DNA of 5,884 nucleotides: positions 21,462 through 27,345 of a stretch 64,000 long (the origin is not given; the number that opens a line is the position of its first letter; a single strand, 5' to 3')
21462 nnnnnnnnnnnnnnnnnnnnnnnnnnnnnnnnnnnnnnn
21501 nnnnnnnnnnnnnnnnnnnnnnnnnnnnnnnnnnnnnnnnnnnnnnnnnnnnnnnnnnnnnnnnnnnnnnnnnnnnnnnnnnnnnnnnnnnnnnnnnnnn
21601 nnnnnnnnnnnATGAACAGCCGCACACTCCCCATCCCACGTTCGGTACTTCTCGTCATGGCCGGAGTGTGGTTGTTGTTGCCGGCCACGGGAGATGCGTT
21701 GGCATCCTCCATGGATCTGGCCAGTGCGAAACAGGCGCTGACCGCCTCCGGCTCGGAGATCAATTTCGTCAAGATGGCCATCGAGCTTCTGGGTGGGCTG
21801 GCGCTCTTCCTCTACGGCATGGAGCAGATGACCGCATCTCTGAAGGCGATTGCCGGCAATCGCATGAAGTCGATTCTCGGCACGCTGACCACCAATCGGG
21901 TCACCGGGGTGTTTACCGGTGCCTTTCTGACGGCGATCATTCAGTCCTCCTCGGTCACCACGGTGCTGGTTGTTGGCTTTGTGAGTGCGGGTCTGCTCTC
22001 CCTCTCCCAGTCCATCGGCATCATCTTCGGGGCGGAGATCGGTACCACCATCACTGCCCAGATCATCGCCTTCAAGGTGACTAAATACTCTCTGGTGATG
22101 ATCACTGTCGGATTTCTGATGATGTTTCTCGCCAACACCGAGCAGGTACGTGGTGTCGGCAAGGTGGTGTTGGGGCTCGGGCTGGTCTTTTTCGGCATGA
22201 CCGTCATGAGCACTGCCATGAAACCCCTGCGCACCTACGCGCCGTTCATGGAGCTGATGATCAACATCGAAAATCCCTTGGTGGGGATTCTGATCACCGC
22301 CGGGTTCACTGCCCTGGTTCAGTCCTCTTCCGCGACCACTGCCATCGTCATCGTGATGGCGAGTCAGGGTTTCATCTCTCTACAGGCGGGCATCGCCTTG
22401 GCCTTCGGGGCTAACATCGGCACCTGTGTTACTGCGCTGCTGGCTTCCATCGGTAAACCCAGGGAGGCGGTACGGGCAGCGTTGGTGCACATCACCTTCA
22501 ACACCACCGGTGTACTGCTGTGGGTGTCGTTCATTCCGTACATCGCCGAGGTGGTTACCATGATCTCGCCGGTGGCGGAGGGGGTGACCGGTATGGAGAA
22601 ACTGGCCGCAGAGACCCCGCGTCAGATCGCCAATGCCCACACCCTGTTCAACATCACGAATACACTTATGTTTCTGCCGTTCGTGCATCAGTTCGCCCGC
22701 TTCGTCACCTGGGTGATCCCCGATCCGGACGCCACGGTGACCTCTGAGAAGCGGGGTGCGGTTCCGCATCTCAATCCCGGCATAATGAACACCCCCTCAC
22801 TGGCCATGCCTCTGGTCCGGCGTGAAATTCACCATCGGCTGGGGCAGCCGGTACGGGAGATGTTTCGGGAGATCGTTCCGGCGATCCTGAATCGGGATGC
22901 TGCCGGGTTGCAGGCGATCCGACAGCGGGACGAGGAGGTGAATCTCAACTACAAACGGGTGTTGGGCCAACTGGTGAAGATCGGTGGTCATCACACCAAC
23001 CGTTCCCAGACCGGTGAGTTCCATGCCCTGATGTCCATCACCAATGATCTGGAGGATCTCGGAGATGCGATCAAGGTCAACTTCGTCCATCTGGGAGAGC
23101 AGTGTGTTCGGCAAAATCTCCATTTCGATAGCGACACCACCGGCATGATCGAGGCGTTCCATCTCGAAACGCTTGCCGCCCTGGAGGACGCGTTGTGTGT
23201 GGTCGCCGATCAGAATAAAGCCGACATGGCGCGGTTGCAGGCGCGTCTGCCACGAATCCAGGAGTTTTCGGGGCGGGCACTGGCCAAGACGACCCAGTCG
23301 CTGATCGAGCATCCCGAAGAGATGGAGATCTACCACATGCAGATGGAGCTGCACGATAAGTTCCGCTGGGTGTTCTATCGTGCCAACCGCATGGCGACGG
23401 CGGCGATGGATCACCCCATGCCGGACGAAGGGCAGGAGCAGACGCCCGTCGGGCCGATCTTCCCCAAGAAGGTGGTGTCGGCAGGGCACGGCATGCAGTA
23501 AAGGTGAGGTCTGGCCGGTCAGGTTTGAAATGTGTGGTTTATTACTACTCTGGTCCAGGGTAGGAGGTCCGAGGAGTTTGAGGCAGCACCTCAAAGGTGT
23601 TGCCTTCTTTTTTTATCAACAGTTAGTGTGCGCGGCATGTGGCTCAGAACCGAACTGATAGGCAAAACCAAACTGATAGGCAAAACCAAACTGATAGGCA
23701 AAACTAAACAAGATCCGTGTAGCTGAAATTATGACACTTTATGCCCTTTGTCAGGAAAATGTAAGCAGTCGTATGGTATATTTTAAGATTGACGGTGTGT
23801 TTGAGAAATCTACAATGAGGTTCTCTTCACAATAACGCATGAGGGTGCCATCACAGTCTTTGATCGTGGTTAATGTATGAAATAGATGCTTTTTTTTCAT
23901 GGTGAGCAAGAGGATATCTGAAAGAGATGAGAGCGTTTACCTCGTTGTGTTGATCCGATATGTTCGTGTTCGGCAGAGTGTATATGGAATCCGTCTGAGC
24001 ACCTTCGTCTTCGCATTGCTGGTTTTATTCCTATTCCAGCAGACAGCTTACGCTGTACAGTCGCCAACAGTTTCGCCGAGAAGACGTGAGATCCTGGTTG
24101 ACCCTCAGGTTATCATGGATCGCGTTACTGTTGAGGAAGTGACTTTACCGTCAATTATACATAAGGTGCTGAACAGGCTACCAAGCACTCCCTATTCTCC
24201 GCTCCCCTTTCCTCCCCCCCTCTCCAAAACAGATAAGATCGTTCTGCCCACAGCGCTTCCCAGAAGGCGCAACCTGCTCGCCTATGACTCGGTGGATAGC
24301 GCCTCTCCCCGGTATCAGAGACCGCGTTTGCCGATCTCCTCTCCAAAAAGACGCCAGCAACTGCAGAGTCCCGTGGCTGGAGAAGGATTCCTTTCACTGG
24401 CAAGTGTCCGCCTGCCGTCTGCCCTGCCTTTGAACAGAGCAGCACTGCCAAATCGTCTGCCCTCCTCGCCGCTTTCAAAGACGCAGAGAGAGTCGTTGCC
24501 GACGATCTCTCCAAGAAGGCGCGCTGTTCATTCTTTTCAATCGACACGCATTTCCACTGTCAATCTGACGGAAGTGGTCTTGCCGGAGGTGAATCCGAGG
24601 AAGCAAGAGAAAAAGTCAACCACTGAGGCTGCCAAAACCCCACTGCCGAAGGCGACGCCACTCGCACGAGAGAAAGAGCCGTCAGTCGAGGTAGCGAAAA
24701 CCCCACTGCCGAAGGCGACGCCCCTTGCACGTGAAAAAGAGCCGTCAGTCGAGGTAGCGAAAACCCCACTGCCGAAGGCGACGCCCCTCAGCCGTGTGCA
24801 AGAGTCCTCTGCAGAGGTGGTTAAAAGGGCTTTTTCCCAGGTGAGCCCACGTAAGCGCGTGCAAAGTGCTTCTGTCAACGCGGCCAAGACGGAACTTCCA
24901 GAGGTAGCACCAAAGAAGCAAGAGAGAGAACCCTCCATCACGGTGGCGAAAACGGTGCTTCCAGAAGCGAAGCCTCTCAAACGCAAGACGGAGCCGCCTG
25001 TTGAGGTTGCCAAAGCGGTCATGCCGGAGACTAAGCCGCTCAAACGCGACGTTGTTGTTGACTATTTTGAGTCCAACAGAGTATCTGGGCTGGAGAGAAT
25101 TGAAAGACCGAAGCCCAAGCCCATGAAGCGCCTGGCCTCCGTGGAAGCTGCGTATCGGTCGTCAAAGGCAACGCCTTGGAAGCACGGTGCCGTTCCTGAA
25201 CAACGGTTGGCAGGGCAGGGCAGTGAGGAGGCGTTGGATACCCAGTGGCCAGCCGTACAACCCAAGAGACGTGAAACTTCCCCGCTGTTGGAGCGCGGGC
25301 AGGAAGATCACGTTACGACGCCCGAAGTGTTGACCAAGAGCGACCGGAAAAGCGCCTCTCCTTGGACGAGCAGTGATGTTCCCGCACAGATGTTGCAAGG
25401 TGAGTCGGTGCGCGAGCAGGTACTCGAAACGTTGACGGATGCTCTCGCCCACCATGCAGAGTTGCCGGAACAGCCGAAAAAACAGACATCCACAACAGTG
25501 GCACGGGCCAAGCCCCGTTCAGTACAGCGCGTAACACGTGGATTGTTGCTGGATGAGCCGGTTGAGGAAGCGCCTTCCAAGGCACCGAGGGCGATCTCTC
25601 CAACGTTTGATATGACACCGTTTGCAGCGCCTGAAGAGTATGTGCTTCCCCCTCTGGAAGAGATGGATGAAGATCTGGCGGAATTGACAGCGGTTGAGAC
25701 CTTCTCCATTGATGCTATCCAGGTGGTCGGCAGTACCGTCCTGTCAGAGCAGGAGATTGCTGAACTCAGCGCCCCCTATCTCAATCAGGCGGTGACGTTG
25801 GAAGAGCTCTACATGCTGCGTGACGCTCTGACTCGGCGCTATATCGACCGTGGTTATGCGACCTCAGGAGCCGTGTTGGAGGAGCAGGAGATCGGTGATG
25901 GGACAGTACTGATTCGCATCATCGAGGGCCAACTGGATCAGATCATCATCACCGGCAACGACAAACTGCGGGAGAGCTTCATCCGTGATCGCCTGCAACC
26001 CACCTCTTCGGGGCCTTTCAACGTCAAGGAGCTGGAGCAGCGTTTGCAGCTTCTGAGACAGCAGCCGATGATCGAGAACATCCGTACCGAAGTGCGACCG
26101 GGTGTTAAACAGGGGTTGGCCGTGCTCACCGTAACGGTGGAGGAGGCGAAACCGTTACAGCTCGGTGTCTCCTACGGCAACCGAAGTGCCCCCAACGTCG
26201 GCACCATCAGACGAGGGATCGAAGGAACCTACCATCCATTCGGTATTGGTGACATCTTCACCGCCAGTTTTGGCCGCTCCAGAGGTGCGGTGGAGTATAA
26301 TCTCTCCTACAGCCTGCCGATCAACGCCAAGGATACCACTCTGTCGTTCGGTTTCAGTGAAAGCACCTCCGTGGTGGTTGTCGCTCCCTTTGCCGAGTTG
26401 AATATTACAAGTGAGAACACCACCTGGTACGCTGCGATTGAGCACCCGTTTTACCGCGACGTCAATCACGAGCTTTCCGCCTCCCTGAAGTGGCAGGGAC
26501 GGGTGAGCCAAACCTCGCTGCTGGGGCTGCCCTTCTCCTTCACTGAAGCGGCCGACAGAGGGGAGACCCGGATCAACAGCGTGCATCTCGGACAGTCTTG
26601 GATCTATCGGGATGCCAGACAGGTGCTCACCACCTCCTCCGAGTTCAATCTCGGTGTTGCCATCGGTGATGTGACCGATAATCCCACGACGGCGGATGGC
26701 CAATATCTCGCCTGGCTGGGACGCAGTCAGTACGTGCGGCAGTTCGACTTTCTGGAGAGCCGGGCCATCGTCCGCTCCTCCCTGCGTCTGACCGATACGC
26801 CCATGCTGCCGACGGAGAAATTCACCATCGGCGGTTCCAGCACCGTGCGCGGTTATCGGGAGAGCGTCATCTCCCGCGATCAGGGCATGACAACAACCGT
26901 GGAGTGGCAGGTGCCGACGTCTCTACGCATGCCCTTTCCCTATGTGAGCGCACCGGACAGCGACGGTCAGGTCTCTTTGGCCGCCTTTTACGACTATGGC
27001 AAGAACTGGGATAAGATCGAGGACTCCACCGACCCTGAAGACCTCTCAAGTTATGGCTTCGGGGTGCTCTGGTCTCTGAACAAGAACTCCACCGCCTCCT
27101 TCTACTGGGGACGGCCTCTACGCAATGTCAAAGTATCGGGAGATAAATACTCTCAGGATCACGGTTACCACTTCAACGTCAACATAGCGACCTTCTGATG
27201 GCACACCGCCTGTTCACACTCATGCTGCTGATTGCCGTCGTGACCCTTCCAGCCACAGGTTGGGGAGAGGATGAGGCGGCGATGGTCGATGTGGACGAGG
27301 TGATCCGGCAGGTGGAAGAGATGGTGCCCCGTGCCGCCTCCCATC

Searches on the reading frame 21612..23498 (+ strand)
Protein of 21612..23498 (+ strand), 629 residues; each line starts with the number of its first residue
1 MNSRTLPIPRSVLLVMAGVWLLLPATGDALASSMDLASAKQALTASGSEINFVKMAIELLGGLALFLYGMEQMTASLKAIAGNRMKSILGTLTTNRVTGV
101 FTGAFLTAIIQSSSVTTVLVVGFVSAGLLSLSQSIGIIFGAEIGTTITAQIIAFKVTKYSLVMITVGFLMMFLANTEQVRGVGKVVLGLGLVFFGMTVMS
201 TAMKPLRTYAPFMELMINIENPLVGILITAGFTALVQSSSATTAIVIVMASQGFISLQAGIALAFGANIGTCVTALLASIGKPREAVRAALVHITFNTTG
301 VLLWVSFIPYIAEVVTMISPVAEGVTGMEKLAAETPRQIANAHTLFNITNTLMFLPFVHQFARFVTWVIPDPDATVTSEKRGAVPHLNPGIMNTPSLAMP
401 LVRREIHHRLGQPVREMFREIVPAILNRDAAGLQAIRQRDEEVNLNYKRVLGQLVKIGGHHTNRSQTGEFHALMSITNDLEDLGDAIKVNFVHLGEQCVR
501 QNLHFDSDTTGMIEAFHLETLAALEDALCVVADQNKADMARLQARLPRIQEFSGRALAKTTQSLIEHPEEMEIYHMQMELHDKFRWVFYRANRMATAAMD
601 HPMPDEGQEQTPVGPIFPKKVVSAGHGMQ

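Call 7: search_protein_families(library=pfam, proteins=[window:21612-23498:+], max_evalue=0.01)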
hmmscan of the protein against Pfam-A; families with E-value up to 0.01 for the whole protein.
window:21612-23498:+ (629 aa): 2 families
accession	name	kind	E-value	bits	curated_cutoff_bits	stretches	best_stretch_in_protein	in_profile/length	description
PF02690.20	Na_Pi_cotrans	-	2.8e-61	206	29.1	2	65-200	1-136/137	Na+/Pi-cotransporter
PF01895.24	PhoU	-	1.9e-08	35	23.5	1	409-487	3-82/89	PhoU domain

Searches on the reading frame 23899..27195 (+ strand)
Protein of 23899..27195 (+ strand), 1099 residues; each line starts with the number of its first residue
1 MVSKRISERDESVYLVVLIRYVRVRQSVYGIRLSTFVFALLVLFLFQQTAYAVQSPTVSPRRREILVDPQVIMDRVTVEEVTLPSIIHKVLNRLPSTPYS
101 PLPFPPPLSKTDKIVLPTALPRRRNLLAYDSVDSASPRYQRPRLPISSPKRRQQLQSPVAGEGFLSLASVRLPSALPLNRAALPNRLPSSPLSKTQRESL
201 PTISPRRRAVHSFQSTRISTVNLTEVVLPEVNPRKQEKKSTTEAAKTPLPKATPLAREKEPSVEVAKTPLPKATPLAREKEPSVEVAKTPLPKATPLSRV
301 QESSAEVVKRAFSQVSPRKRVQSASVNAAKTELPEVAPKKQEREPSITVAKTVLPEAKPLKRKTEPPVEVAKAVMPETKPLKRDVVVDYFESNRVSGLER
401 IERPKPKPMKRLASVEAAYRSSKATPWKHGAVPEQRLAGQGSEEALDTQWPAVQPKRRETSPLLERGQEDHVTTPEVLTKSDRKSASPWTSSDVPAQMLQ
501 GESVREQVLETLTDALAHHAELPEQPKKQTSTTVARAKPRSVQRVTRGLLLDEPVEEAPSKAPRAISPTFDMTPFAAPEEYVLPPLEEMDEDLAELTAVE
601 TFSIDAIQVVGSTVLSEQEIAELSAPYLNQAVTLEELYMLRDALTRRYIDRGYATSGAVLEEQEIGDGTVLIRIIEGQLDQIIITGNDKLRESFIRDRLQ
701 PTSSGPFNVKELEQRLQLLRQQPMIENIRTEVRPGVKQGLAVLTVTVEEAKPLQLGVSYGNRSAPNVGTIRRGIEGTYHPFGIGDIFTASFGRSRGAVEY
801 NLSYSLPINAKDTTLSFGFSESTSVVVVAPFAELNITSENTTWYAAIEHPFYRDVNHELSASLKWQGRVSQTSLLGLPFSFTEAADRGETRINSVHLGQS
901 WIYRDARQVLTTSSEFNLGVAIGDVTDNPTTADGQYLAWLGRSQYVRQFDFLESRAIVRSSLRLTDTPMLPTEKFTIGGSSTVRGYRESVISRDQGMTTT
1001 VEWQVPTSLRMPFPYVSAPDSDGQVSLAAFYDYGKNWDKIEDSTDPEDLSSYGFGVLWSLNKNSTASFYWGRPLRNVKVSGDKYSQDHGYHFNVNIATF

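Call 7: search_protein_families(library=pfam, proteins=[window:23899-27195:+], max_evalue=0.01)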
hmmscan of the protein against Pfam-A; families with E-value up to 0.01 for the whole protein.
window:23899-27195:+ (1099 aa): 4 families
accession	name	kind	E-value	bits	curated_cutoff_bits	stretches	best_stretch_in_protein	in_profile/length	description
PF03865.19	ShlB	-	1.9e-22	80.6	22.7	1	742-1056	4-309/311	Haemolysin secretion/activation protein ShlB/FhaC/HecB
PF08479.16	POTRA_2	-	2.7e-20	72.4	24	1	602-677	1-76/76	POTRA domain, ShlB-type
PF01103.29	Omp85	-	3.1e-14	53.7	24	1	781-1096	3-321/325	Omp85 superfamily domain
PF07244.20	POTRA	-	8.3e-08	33.3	21.3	1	680-749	4-78/79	Surface antigen variable number repeat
